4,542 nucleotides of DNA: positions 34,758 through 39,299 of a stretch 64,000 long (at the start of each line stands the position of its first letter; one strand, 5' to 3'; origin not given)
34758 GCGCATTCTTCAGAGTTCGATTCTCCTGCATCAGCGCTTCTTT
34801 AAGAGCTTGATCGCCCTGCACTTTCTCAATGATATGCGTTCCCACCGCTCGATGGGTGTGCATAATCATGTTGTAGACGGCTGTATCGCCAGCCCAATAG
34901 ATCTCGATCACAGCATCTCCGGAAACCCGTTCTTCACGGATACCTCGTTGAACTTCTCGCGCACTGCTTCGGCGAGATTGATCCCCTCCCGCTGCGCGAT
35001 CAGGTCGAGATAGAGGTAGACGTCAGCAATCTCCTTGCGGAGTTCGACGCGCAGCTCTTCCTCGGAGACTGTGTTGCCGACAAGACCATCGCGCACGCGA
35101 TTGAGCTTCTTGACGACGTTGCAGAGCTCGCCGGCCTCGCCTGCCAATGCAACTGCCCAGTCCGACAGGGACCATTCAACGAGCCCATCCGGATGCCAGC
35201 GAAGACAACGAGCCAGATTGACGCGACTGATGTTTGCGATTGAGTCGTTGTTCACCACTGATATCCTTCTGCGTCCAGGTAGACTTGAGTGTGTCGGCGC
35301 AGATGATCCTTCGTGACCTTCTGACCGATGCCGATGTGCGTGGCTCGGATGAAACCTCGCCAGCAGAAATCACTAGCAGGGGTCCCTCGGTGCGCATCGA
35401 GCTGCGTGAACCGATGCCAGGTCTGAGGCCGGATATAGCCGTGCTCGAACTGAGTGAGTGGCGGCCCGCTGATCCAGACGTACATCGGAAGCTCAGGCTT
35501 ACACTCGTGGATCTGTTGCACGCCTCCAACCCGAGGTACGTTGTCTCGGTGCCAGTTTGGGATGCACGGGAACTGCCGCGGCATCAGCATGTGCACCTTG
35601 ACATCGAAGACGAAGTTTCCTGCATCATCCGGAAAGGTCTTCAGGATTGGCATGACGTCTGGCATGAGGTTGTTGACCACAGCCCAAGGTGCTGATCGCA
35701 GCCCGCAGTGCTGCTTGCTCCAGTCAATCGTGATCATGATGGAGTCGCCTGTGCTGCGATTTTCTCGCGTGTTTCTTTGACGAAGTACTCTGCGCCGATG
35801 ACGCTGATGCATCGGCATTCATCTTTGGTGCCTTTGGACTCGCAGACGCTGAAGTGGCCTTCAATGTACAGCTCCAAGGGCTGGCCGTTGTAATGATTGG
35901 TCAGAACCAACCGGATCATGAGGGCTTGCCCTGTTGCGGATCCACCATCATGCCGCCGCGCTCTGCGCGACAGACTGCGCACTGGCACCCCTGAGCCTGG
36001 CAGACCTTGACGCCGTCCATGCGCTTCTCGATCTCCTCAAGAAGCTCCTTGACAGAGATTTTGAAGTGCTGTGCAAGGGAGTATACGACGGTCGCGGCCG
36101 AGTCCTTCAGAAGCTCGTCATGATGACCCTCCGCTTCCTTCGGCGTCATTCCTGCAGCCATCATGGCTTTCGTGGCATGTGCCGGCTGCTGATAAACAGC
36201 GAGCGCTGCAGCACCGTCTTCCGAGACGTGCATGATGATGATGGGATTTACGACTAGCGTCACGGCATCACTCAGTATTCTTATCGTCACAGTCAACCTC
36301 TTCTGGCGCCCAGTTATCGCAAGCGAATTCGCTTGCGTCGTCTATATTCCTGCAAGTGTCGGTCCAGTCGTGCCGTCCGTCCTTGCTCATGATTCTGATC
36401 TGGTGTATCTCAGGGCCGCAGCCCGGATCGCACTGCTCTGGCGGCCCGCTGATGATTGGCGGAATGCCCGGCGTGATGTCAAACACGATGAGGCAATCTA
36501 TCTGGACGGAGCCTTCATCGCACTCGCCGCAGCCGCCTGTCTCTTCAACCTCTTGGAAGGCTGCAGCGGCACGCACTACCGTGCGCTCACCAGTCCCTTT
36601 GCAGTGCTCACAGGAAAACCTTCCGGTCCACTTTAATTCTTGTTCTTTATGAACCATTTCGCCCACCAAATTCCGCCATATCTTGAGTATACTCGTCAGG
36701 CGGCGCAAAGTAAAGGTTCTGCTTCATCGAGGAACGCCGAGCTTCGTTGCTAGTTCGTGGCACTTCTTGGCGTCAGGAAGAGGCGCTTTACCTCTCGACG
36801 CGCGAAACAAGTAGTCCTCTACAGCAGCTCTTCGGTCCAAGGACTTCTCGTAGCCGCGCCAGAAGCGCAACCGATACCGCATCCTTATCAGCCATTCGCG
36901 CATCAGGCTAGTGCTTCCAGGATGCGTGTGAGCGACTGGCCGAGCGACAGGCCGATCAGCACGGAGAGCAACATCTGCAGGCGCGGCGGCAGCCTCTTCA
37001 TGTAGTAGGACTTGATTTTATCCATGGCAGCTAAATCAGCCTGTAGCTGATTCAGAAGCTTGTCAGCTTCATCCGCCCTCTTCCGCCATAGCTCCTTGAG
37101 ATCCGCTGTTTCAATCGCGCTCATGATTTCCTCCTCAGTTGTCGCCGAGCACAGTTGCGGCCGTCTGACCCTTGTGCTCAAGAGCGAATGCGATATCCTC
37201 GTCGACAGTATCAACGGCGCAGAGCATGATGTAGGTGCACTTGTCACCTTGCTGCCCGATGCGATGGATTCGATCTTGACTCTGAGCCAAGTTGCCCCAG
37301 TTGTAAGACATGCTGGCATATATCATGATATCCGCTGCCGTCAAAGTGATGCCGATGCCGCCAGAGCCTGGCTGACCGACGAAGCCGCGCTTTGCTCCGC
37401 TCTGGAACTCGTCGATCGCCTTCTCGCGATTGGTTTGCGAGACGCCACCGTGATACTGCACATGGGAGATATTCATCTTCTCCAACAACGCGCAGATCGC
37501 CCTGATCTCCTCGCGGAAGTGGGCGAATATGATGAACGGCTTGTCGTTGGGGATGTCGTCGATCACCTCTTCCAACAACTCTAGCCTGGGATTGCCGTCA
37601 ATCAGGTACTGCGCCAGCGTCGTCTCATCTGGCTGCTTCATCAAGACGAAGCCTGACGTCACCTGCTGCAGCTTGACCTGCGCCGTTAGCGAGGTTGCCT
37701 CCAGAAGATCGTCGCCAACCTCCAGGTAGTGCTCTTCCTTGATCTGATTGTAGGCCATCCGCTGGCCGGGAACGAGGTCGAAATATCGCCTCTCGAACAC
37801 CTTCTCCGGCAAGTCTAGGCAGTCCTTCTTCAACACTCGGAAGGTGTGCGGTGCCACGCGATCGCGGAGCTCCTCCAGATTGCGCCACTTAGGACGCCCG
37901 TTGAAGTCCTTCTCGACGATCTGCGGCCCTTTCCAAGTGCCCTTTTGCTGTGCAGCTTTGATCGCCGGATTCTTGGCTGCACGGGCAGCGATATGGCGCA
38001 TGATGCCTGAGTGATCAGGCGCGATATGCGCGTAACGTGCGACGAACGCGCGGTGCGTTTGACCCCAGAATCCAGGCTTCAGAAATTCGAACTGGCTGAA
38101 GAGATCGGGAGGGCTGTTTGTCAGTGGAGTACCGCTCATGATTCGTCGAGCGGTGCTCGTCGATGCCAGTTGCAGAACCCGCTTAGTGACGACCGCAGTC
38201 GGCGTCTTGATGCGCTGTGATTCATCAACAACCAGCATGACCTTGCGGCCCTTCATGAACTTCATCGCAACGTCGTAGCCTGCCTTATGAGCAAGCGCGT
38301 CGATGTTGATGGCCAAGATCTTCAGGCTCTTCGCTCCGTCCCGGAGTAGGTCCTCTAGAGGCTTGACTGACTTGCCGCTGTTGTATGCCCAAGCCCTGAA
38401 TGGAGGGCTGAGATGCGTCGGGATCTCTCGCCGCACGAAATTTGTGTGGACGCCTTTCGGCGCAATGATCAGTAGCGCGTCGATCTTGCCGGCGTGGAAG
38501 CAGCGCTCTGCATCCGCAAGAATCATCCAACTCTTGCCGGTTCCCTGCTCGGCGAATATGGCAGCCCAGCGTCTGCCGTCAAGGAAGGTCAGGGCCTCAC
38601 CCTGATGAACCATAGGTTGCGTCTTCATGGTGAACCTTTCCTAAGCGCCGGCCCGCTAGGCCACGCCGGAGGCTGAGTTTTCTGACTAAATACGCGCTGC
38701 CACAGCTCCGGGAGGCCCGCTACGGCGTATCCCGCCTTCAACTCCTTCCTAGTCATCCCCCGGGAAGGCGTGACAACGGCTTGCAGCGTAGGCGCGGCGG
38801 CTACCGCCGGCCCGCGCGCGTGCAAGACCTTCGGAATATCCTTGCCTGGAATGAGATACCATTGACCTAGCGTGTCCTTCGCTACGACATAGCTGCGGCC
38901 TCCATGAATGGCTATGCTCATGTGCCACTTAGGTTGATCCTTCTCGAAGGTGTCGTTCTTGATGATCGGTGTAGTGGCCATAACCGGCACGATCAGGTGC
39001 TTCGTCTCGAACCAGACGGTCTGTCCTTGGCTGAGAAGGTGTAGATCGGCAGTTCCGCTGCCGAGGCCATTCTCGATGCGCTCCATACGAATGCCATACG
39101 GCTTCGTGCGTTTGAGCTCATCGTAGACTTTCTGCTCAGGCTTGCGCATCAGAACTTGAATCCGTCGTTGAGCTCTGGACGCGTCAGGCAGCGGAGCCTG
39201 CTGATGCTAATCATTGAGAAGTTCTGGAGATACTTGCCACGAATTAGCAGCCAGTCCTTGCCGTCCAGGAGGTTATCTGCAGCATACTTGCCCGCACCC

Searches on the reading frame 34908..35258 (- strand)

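Call 13: search_protein_families(library=pfam, proteins=[window:34908-35258:-], max_evalue=0.01)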
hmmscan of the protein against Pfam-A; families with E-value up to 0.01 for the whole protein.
window:34908-35258:- (116 aa): 2 families
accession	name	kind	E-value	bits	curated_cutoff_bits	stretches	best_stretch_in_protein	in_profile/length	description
PF03819.22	MazG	-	0.00052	20.7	22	1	37-101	9-61/74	MazG nucleotide pyrophosphohydrolase domain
PF12643.12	MazG-like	-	0.0039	17.9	27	1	70-107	31-67/85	MazG-like family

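Call 15: search_protein_families(library=phrogs, proteins=[window:34908-35258:-], max_evalue=0.001)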
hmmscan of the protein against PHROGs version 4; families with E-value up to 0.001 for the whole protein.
window:34908-35258:- (116 aa): 2 families
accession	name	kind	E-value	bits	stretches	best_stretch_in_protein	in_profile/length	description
phrog_229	-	other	8.9e-09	36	1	35-99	279-334/533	MazG-like pyrophosphatase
phrog_715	-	other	0.00048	21.4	1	38-111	35-106/123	MazG-like pyrophosphatase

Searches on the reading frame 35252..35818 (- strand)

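Call 13: search_protein_families(library=pfam, proteins=[window:35252-35818:-], max_evalue=0.01)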
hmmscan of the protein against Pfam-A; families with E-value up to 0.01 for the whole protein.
window:35252-35818:- (188 aa): 0 families

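Call 15: search_protein_families(library=phrogs, proteins=[window:35252-35818:-], max_evalue=0.001)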
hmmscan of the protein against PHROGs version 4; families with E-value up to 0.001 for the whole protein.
window:35252-35818:- (188 aa): 1 family
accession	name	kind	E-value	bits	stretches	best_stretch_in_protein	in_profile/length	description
phrog_1843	-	unknown function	1.7e-32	114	2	21-127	15-126/222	-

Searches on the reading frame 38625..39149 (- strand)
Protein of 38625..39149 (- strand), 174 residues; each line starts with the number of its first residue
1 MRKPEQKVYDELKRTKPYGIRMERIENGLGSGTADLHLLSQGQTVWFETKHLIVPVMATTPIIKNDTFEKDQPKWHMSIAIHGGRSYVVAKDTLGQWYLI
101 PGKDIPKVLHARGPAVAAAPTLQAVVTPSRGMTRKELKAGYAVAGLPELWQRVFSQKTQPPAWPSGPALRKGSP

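Call 13: search_protein_families(library=pfam, proteins=[window:38625-39149:-], max_evalue=0.01)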
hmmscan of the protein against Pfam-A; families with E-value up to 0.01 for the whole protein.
window:38625-39149:- (174 aa): 0 families

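Call 15: search_protein_families(library=phrogs, proteins=[window:38625-39149:-], max_evalue=0.001)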
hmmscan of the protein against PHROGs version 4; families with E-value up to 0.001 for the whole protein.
window:38625-39149:- (174 aa): 1 family
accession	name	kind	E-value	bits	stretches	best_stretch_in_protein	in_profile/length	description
phrog_2165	-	DNA, RNA and nucleotide metabolism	3.1e-18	66.9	1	3-109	2-108/141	DNA helicase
